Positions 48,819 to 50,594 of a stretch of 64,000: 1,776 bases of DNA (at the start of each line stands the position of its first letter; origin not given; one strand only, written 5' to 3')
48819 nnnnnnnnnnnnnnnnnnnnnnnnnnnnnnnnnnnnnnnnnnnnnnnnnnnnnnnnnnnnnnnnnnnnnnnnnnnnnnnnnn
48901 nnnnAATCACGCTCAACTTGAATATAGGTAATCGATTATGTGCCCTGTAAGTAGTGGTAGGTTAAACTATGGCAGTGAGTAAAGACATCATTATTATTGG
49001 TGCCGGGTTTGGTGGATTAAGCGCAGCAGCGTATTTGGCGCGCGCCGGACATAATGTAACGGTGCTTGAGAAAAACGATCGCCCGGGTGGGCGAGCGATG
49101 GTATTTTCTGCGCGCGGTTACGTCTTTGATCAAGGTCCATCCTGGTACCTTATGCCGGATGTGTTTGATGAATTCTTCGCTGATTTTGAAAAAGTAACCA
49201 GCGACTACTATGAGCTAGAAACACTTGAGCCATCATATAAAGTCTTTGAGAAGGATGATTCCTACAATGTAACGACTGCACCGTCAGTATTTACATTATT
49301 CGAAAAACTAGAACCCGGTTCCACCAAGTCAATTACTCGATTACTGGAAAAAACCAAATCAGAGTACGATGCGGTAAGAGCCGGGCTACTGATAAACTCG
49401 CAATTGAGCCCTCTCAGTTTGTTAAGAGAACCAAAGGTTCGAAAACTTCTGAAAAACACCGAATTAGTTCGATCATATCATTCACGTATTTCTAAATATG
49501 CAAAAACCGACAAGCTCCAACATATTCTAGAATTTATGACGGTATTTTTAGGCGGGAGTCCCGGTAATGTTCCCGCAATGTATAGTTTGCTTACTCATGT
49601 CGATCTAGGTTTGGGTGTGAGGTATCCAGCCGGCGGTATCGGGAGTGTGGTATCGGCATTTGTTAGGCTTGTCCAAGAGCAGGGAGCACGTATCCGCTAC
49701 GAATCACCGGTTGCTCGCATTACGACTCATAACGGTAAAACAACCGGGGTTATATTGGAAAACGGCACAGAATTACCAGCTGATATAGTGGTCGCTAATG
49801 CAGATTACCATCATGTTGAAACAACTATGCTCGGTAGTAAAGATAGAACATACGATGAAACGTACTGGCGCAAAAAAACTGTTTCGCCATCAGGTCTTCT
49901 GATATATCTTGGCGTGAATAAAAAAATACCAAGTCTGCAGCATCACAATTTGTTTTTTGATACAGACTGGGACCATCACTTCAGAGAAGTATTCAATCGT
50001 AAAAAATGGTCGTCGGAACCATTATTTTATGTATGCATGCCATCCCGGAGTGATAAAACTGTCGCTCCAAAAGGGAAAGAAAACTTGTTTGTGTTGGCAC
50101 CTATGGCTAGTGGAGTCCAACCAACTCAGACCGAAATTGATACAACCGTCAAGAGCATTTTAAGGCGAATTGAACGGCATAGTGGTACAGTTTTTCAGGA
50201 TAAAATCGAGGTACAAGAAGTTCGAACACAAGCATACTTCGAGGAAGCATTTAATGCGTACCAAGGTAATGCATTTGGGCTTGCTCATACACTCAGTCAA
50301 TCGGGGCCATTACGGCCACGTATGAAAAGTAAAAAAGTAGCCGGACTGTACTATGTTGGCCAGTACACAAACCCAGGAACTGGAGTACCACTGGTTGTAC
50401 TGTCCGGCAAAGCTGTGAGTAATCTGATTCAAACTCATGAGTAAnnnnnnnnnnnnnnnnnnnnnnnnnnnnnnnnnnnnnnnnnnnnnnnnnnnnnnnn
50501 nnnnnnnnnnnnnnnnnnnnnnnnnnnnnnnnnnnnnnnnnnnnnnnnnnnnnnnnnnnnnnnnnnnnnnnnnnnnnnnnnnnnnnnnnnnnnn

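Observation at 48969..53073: Carotenoid (C30-type) biosynthesis cluster between the two sigma-factor genes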

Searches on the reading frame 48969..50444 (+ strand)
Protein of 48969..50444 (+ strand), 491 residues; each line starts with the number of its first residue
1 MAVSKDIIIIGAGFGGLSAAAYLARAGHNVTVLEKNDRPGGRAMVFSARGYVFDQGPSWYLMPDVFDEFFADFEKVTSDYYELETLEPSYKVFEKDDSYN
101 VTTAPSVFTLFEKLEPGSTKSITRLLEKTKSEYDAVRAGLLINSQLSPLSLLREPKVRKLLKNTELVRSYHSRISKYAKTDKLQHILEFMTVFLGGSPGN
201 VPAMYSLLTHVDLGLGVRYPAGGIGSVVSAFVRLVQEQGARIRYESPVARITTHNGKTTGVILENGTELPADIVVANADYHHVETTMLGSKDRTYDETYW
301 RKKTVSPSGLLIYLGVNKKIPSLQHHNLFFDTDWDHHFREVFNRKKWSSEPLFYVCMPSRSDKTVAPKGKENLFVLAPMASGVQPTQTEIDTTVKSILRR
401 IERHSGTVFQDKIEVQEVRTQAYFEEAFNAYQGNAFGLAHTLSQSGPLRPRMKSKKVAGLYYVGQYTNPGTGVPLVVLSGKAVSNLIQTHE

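Call 3: search_protein_families(library=pfam, proteins=[window:48969-50444:+])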
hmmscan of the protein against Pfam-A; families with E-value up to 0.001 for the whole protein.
window:48969-50444:+ (491 aa): 12 families
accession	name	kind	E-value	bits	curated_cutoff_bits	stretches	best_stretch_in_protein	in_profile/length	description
PF01593.30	Amino_oxidase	-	1.4e-33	117.3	19.8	1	15-487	2-442/443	Flavin containing amine oxidoreductase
PF13450.12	NAD_binding_8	-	3.1e-17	63.1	21.9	1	9-70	1-62/68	NAD(P)-binding Rossmann-like domain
PF01266.30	DAO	-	1.2e-16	61.6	27.9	1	6-42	1-37/353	FAD dependent oxidoreductase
PF00890.30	FAD_binding_2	-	1.7e-10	41.2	20.4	1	6-47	1-41/414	FAD binding domain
PF07992.20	Pyr_redox_2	-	2.7e-10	40.6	26.1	1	5-44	1-41/291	Pyridine nucleotide-disulphide oxidoreductase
PF03486.20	HI0933_like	-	3.3e-09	37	50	1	6-42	2-38/244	HI0933-like protein Rossmann domain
PF12831.13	FAD_oxidored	-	3.4e-08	33.6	27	1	6-107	1-93/416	FAD dependent oxidoreductase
PF00070.33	Pyr_redox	-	2.2e-07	31.7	22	1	7-42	2-36/82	Pyridine nucleotide-disulphide oxidoreductase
PF01946.23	Thi4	-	4e-06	26.7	26.2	1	3-43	16-57/235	Thi4 family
PF01134.28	GIDA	-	7.4e-06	25.7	22.1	1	6-35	1-30/391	Glucose inhibited division protein A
PF06100.17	MCRA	-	3.3e-05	23.4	23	1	5-87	2-87/495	MCRA family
PF01494.25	FAD_binding_3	-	7e-05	22.6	22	1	6-38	3-35/349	FAD binding domain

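Call 4: search_protein_families(library=ncbifam, proteins=[window:48969-50444:+])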
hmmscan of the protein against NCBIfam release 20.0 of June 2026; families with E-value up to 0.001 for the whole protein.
window:48969-50444:+ (491 aa): 85 families (the best 25 are shown)
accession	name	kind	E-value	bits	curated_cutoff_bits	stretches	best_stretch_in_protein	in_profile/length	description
NF058655.1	CrtID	equivalog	5.9e-172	572.8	640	1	7-483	1-477/478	bifunctional phytoene desaturase/3,4-desaturase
TIGR02734.1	crtI_fam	subfamily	4e-134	448.1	238.1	1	8-489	2-490/504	phytoene desaturase family protein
NF045637.1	carotdesatCrtDProt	equivalog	9.1e-71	238.8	580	1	7-487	1-482/485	1-hydroxycarotenoid 3,4-desaturase CrtD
NF042421.1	hydcarot_desat_CrtD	equivalog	7.5e-70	235.7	500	1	6-489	3-485/487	1-hydroxycarotenoid 3,4-desaturase CrtD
TIGR02730.1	carot_isom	equivalog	1.4e-34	119.8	586.9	2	216-485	220-486/493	carotenoid isomerase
NF045689.1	BCarotKetCrtO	equivalog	4.5e-24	84.9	1000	2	4-45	3-44/563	beta-carotene ketolase CrtO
TIGR02733.1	desat_CrtD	equivalog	9.1e-20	70.8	549.7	2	5-56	2-53/492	C-3',4' desaturase CrtD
NF005560.0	PRK07233.1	equivalog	1.2e-17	63.8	252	2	6-54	2-50/435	hypothetical protein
TIGR03467.1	HpnE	equivalog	3.4e-14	53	283.05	1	7-56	1-52/430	hydroxysqualene dehydroxylase HpnE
NF005548.0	PRK07208.1-4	equivalog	1.9e-12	46.5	389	1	5-58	4-57/488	hypothetical protein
NF006130.0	PRK08274.1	equivalog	1.1e-10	40.9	369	1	4-79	5-82/467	FAD-dependent tricarballylate dehydrogenase TcuA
NF005547.0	PRK07208.1-3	equivalog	3.9e-10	39.1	380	1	4-56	4-56/465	hypothetical protein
NF009410.0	PRK12771.1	subfamily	1.1e-09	37.4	516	1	4-51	138-184/566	NAD(P)-binding protein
NF001933.0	PRK00711.1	subfamily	2.1e-09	36.9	383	1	7-41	3-37/429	D-amino acid dehydrogenase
NF008845.0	PRK11883.1-5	equivalog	5.9e-09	34.7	560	1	4-61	4-67/468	protoporphyrinogen oxidase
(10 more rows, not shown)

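Call 8: find_homologous_proteins(query=window:48969-50444:+)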
Query window:48969-50444:+ (491 aa): 7805 proteins with E <= 0.001 among 8000 candidates; the best 120 are listed.
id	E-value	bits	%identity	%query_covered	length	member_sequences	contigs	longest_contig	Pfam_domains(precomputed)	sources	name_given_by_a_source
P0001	0.0e+0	1113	100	100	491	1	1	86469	PF01946.24,PF01266.31,PF01593.31,PF13450.13,PF00890.31,PF07992.21,PF00070.34,PF03486.21,PF01134.29,PF12831.14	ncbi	-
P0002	1.1e-207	709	64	100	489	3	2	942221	PF01946.24,PF01266.31,PF01593.31,PF13450.13,PF00890.31,PF07992.21,PF00070.34,PF03486.21,PF01134.29,PF12831.14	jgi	jgi:phytoene desaturase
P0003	2.1e-204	698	63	99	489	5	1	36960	PF01266.31,PF01593.31,PF13450.13,PF00890.31,PF07992.21,PF00070.34,PF03486.21,PF12831.14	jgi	jgi:phytoene desaturase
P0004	2.7e-201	688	63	99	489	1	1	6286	PF01266.31,PF01593.31,PF13450.13,PF07992.21,PF00070.34,PF03486.21,PF01134.29,PF12831.14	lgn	-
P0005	2.7e-187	642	58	99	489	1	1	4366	PF01946.24,PF01266.31,PF01593.31,PF13450.13,PF00890.31,PF07992.21,PF00070.34,PF03486.21,PF12831.14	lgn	-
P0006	7.7e-187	640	58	98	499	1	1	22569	PF01946.24,PF01266.31,PF01593.31,PF13450.13,PF00890.31,PF07992.21,PF00070.34,PF03486.21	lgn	-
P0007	9.6e-187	640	58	99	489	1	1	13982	PF01946.24,PF01266.31,PF01593.31,PF13450.13,PF00890.31,PF07992.21,PF00070.34,PF03486.21,PF01494.26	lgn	-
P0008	9.1e-185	633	58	99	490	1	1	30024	PF01266.31,PF01593.31,PF13450.13,PF00890.31,PF07992.21,PF00070.34,PF03486.21,PF00996.25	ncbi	-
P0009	1.4e-184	633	56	100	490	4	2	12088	PF01266.31,PF01593.31,PF13450.13,PF00890.31,PF07992.21,PF00070.34,PF03486.21,PF01134.29,PF21799.3,PF12831.14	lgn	-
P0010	1.8e-182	626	57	99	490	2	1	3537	PF01266.31,PF01593.31,PF13450.13,PF00890.31,PF07992.21,PF00070.34,PF03486.21,PF06100.18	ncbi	-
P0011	7.9e-182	624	57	100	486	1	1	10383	PF01266.31,PF01593.31,PF13450.13,PF00890.31,PF07992.21,PF00070.34,PF03486.21,PF12831.14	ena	-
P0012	1.2e-181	623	57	99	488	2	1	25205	PF01946.24,PF01266.31,PF01593.31,PF13450.13,PF00890.31,PF07992.21,PF00070.34,PF03486.21,PF12831.14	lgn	-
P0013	1.2e-181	623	58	99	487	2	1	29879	PF01266.31,PF01593.31,PF13450.13,PF00890.31,PF07992.21,PF00070.34,PF03486.21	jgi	jgi:phytoene desaturase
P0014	1.7e-180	619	57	96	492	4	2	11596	PF01266.31,PF01593.31,PF13450.13,PF00890.31,PF07992.21,PF00070.34,PF03486.21,PF00996.25,PF06100.18,PF12831.14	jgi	-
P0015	9.2e-180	617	55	99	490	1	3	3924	PF01946.24,PF01266.31,PF01593.31,PF13450.13,PF00890.31,PF07992.21,PF00070.34,PF03486.21,PF01494.26,PF12831.14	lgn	-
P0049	1.2e-172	593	53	99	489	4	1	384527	PF01266.31,PF01593.31,PF13450.13,PF07992.21,PF00070.34,PF03486.21,PF13454.13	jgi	jgi:phytoene desaturase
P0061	5.0e-171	588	55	100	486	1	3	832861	PF01946.24,PF01266.31,PF01593.31,PF13450.13,PF00890.31,PF07992.21,PF00070.34,PF13738.13,PF03486.21,PF01494.26,PF12831.14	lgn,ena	-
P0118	2.4e-155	536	51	99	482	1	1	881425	PF01946.24,PF01266.31,PF01593.31,PF13450.13,PF00890.31,PF07992.21,PF00070.34,PF12831.14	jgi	jgi:phytoene desaturase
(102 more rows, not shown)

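Call 9: find_related_loci(query=window:48969-50444:+, collection=genome_contigs, flank=10000)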
Query window:48969-50444:+ (491 aa) in genome_contigs; peptide patterns used: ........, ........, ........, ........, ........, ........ (x = any residue, [..] = any of these).
37 stretches matched a pattern; 4 encode a relative of the query (tblastn E <= 1e-3); 4 distinct loci.
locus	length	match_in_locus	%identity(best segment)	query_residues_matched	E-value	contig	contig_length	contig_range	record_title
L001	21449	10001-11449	58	3-487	0e+0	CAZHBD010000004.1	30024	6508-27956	MAG TPA_asm: uncultured Candidatus Saccharibacteria bacterium isolate SRP173033_co2_238 genome assembly, contig: NODE_49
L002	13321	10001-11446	55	5-488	0e+0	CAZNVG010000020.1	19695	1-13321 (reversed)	MAG TPA_asm: uncultured Candidatus Saccharibacteria bacterium isolate SRP342105_co1_34 genome assembly, contig: NODE_365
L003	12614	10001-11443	41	7-487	1e-124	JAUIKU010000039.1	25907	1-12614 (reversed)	MAG: Bacteroidia bacterium isolate Co_bin.374 NODE_10900_length_25907_cov_1.201125, whole genome shotgun sequence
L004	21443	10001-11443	43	5-485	1e-122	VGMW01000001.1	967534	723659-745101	MAG: Bacteroidetes bacterium isolate K_Offshore_40m_m2_287 K_Offshore_40m_m2_287_Ga0194133_10000001, whole genome shotgu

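Call 10: find_encoding_contigs(protein=window:48969-50444:+, flank=10000, max_places=2)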
Protein window:48969-50444:+ (491 aa): no gene with exactly this product is on record in the collection.

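Call 15: find_encoding_contigs(protein=P0001, flank=10000, max_places=2)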
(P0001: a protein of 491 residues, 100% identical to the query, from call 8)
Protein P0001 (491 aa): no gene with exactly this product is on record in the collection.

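Call 17: search_solved_structures(query=window:48969-50444:+, max_evalue=0.00001)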
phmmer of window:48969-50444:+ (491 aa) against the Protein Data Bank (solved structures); distinct sequences matched with E-value up to 0.00001: 29.
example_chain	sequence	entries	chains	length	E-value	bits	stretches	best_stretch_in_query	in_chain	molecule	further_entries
4rep_A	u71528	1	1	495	8e-62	212.9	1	5-489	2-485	Gamma-carotene desaturase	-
4dgk_A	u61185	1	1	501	1e-59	205.9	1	6-487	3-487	Phytoene dehydrogenase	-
3ka7_A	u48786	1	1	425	4.8e-13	52.1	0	8-64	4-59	Oxidoreductase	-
1f8r_A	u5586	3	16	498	7.7e-09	38.2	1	5-57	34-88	L-AMINO ACID OXIDASE | L-amino-acid oxidase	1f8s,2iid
5ts5_A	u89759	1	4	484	5.5e-08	35.4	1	5-57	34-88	Amine oxidase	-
5z2g_A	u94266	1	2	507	1.2e-07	34.3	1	5-58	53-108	L-amino acid oxidase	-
3nrn_A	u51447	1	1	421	2e-07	33.6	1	8-94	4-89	uncharacterized protein PF1083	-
3kve_A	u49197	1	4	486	2.2e-07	33.4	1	5-57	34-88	L-amino acid oxidase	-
4e0v_A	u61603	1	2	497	2.5e-07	33.2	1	5-57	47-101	L-amino-acid oxidase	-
9t73_B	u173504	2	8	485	2.6e-07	33.2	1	5-47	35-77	Tetrapodal ancestor of L-amino acid oxidases: I224A-Q225H-P361-PREGA-L367 bound to phenyla | Tetrapodal ancestor of L-amino acid oxidase: I224A-Q225H-P361-PREGA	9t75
9rvj_A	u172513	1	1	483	2.8e-07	33.1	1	5-47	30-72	Tetrapodal ancestor of L-amino acid oxidase: Q225H - W377I double mutant with phenylalanin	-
7rt0_A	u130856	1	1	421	3.3e-07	32.8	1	8-143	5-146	4-methylaminobutanoate oxidase (methylamine-forming)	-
9run_A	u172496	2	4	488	4.1e-07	32.5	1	5-47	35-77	Tetrapodal ancestor of L-amino acid oxidase: Q225H-W377I double mutant | Tetrapodal ancestor of L-amino acid oxidases: W377I mutant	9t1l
9qs1_A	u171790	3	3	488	4.1e-07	32.5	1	5-47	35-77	Tetrapodal ancestor of L-amino acis oxidases | Tetrapodal ancestor of L-amino acid oxidases | Tetrapodal ancestor of L-amino acid oxidases co-crystallised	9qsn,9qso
9rum_A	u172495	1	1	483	4.2e-07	32.5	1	5-47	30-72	Tetrapodal ancestor of L-amino acid oxidase: Q225A mutant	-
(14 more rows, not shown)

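Call 21: find_encoding_contigs(protein=P0002, flank=10000, max_places=2)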
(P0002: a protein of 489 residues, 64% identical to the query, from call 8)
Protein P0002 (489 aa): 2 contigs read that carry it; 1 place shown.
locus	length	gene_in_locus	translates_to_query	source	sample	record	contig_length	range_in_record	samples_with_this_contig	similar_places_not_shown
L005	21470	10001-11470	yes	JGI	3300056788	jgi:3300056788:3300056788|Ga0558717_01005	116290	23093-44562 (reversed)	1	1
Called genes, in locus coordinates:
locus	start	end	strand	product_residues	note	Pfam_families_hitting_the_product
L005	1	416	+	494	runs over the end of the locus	-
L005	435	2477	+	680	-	-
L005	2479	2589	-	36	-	-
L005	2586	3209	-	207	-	PF04203:Sortase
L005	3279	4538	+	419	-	-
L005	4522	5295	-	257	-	-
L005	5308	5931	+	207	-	-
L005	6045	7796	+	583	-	PF01807:Zn_ribbon_DnaG, PF08275:DNAG_N, PF01751:Toprim, PF13155:Toprim_2, PF13362:Toprim_3 (faint), PF13662:Toprim_4, PF10410:DnaB_bind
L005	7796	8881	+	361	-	PF00140:Sigma70_r1_2, PF04542:Sigma70_r2, PF04539:Sigma70_r3, PF04545:Sigma70_r4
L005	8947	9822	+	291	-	-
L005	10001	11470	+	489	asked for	PF00070:Pyr_redox (weak), PF00890:FAD_binding_2 (weak), PF01134:GIDA (faint), PF01266:DAO, PF01593:Amino_oxidase, PF01946:Thi4 (weak), PF07992:Pyr_redox_2, PF13450:NAD_binding_8, +2 more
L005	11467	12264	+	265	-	PF00494:SQS_PSY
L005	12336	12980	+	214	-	PF18916:Lycopene_cyc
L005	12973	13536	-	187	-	PF13207:AAA_17, PF13238:AAA_18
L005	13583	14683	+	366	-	PF00348:polyprenyl_synt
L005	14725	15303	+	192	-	PF01545:Cation_efflux (weak)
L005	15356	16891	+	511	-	-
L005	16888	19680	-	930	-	PF00690:Cation_ATPase_N, PF00122:E1-E2_ATPase, PF00702:Hydrolase, PF13246:Cation_ATPase, PF00689:Cation_ATPase_C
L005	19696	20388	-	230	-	-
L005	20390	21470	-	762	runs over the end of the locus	PF01935:DUF87 (weak), PF10412:TrwB_AAD_bind (faint)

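Call 22: find_encoding_contigs(protein=P0008, flank=10000, max_places=2)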
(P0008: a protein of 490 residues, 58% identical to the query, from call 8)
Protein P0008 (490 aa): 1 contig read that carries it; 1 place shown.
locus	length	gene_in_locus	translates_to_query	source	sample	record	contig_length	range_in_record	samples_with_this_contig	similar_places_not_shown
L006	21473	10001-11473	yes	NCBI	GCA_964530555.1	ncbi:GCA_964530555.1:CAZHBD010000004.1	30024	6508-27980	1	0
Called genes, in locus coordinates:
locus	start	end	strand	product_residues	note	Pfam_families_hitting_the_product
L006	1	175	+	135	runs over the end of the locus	PF09945:DUF2177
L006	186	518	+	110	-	PF01741:MscL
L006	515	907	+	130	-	PF01641:SelR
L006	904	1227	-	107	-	PF01638:HxlR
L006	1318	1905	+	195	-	PF02525:Flavodoxin_2, PF03358:FMN_red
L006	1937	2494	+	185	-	PF00929:RNase_T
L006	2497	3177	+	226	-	-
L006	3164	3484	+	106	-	PF04237:YjbR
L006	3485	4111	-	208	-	-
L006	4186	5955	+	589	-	PF01807:Zn_ribbon_DnaG, PF08275:DNAG_N, PF01751:Toprim, PF13155:Toprim_2, PF13362:Toprim_3 (weak), PF13662:Toprim_4, PF10410:DnaB_bind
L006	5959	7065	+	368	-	PF03979:Sigma70_r1_1 (weak), PF00140:Sigma70_r1_2, PF04542:Sigma70_r2, PF04539:Sigma70_r3, PF04545:Sigma70_r4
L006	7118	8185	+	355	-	-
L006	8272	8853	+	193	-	PF13238:AAA_18, PF13207:AAA_17 (weak)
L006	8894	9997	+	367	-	PF00348:polyprenyl_synt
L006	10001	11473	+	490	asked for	PF00070:Pyr_redox (faint), PF00890:FAD_binding_2 (weak), PF01266:DAO, PF01593:Amino_oxidase, PF03486:HI0933_like (faint), PF07992:Pyr_redox_2 (weak), PF13450:NAD_binding_8, PF00996:GDI (weak)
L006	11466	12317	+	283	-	PF00494:SQS_PSY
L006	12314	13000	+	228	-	PF18916:Lycopene_cyc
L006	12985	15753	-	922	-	PF00690:Cation_ATPase_N, PF00122:E1-E2_ATPase, PF13246:Cation_ATPase, PF00702:Hydrolase, PF00689:Cation_ATPase_C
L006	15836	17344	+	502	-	PF00140:Sigma70_r1_2, PF04542:Sigma70_r2, PF04539:Sigma70_r3, PF04545:Sigma70_r4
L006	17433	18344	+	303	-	-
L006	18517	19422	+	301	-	PF04542:Sigma70_r2, PF04545:Sigma70_r4 (weak)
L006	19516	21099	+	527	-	PF00140:Sigma70_r1_2, PF04542:Sigma70_r2, PF04539:Sigma70_r3, PF04545:Sigma70_r4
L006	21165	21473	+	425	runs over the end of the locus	-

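Call 32: find_encoding_contigs(protein=P0003, flank=10000, max_places=1)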
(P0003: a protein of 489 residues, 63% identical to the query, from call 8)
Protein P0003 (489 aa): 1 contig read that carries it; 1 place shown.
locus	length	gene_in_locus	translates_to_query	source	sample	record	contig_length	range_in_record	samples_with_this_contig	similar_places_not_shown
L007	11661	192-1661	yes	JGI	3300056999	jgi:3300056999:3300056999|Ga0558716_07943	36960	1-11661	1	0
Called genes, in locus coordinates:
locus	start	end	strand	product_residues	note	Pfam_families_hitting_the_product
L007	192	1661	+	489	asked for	PF00070:Pyr_redox (faint), PF00890:FAD_binding_2 (weak), PF01266:DAO (weak), PF01593:Amino_oxidase, PF03486:HI0933_like (faint), PF07992:Pyr_redox_2 (weak), PF12831:FAD_oxidored (faint), PF13450:NAD_binding_8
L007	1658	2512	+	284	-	PF00494:SQS_PSY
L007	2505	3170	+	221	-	PF18916:Lycopene_cyc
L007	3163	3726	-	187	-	PF13207:AAA_17, PF13238:AAA_18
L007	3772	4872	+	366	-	PF00348:polyprenyl_synt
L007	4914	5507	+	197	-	PF01545:Cation_efflux (faint)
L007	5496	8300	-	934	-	PF00690:Cation_ATPase_N, PF00122:E1-E2_ATPase, PF13246:Cation_ATPase, PF00702:Hydrolase, PF00689:Cation_ATPase_C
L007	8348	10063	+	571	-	PF02739:5_3_exonuc_N, PF01367:5_3_exonuc, PF00476:DNA_pol_A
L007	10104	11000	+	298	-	PF00476:DNA_pol_A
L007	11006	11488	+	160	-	PF08719:NADAR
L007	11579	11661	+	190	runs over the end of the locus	-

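Call 33: find_encoding_contigs(protein=P0061, flank=10000, max_places=1)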
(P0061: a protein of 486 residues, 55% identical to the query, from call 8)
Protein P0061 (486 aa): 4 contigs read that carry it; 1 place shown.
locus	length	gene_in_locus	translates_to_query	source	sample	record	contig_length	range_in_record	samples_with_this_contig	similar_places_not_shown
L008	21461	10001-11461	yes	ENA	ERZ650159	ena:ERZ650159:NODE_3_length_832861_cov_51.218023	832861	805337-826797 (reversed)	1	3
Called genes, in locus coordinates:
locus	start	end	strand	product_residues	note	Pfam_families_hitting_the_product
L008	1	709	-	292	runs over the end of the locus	PF21088:MS_channel_1st, PF00924:MS_channel_2nd, PF21082:MS_channel_3rd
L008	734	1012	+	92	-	PF26604:CBU_0592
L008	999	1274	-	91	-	-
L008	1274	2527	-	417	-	PF01225:Mur_ligase, PF08245:Mur_ligase_M, PF02875:Mur_ligase_C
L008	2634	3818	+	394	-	PF07690:MFS_1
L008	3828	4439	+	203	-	-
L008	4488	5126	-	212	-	-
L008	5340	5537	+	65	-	-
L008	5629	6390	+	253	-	PF02463:SMC_N (faint), PF00005:ABC_tran, PF13175:AAA_15 (faint), PF13304:AAA_21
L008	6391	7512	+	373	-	PF12698:ABC2_membrane_3, PF01061:ABC2_membrane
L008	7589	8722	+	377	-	PF13506:Glyco_transf_21, PF00535:Glycos_transf_2, PF10111:Glyco_tranf_2_2, PF13641:Glyco_tranf_2_3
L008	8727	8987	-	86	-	-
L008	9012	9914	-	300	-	-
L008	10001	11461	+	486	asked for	PF00070:Pyr_redox (weak), PF00890:FAD_binding_2 (weak), PF01266:DAO, PF01593:Amino_oxidase, PF01946:Thi4 (weak), PF07992:Pyr_redox_2, PF12831:FAD_oxidored, PF13450:NAD_binding_8, +3 more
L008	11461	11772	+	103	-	-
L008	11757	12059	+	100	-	PF18916:Lycopene_cyc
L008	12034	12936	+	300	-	PF01040:UbiA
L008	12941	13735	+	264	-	-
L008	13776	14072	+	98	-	-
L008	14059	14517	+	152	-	-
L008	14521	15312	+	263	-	-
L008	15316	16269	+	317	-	PF01207:Dus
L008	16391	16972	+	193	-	-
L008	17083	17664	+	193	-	-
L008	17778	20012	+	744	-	-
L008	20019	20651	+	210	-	-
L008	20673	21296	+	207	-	PF04203:Sortase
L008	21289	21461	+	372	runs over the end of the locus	-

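Call 34: find_encoding_contigs(protein=P0049, flank=10000, max_places=1)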
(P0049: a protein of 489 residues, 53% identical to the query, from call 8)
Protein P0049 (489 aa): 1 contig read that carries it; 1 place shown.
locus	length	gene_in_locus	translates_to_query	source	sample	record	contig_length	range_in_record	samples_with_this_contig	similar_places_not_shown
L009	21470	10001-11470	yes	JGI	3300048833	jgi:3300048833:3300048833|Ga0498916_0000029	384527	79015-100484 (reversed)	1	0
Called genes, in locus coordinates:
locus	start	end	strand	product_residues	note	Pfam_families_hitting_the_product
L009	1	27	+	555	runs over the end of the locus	PF03485:Arg_tRNA_synt_N, PF00133:tRNA-synt_1 (faint), PF00750:tRNA-synt_1d, PF05746:DALR_1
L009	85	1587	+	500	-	PF04244:DPRP, PF03441:FAD_binding_7 (weak)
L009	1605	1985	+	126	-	PF01641:SelR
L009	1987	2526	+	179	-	PF00929:RNase_T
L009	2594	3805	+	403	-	-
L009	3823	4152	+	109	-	PF04237:YjbR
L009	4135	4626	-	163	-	PF13563:2_5_RNA_ligase2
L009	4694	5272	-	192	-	-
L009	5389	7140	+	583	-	PF01807:Zn_ribbon_DnaG, PF08275:DNAG_N, PF01751:Toprim, PF13155:Toprim_2, PF13362:Toprim_3, PF13662:Toprim_4, PF10410:DnaB_bind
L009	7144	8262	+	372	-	PF00140:Sigma70_r1_2, PF04542:Sigma70_r2, PF04539:Sigma70_r3, PF04545:Sigma70_r4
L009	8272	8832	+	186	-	PF13189:Cytidylate_kin2 (faint), PF13207:AAA_17, PF13238:AAA_18, PF13671:AAA_33 (weak)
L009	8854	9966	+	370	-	PF00348:polyprenyl_synt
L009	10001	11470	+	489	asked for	PF00070:Pyr_redox (faint), PF01266:DAO, PF01593:Amino_oxidase, PF03486:HI0933_like (faint), PF07992:Pyr_redox_2 (weak), PF13450:NAD_binding_8, PF13454:NAD_binding_9 (faint)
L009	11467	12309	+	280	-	PF00494:SQS_PSY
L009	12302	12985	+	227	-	PF18916:Lycopene_cyc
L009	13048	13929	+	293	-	-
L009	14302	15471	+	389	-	PF12229:PG_binding_4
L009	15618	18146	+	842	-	PF02739:5_3_exonuc_N, PF01367:5_3_exonuc, PF00476:DNA_pol_A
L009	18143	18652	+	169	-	-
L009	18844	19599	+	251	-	-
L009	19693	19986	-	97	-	-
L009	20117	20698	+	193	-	-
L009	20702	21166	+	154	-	PF22769:DCD, PF00692:dUTPase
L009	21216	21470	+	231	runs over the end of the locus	-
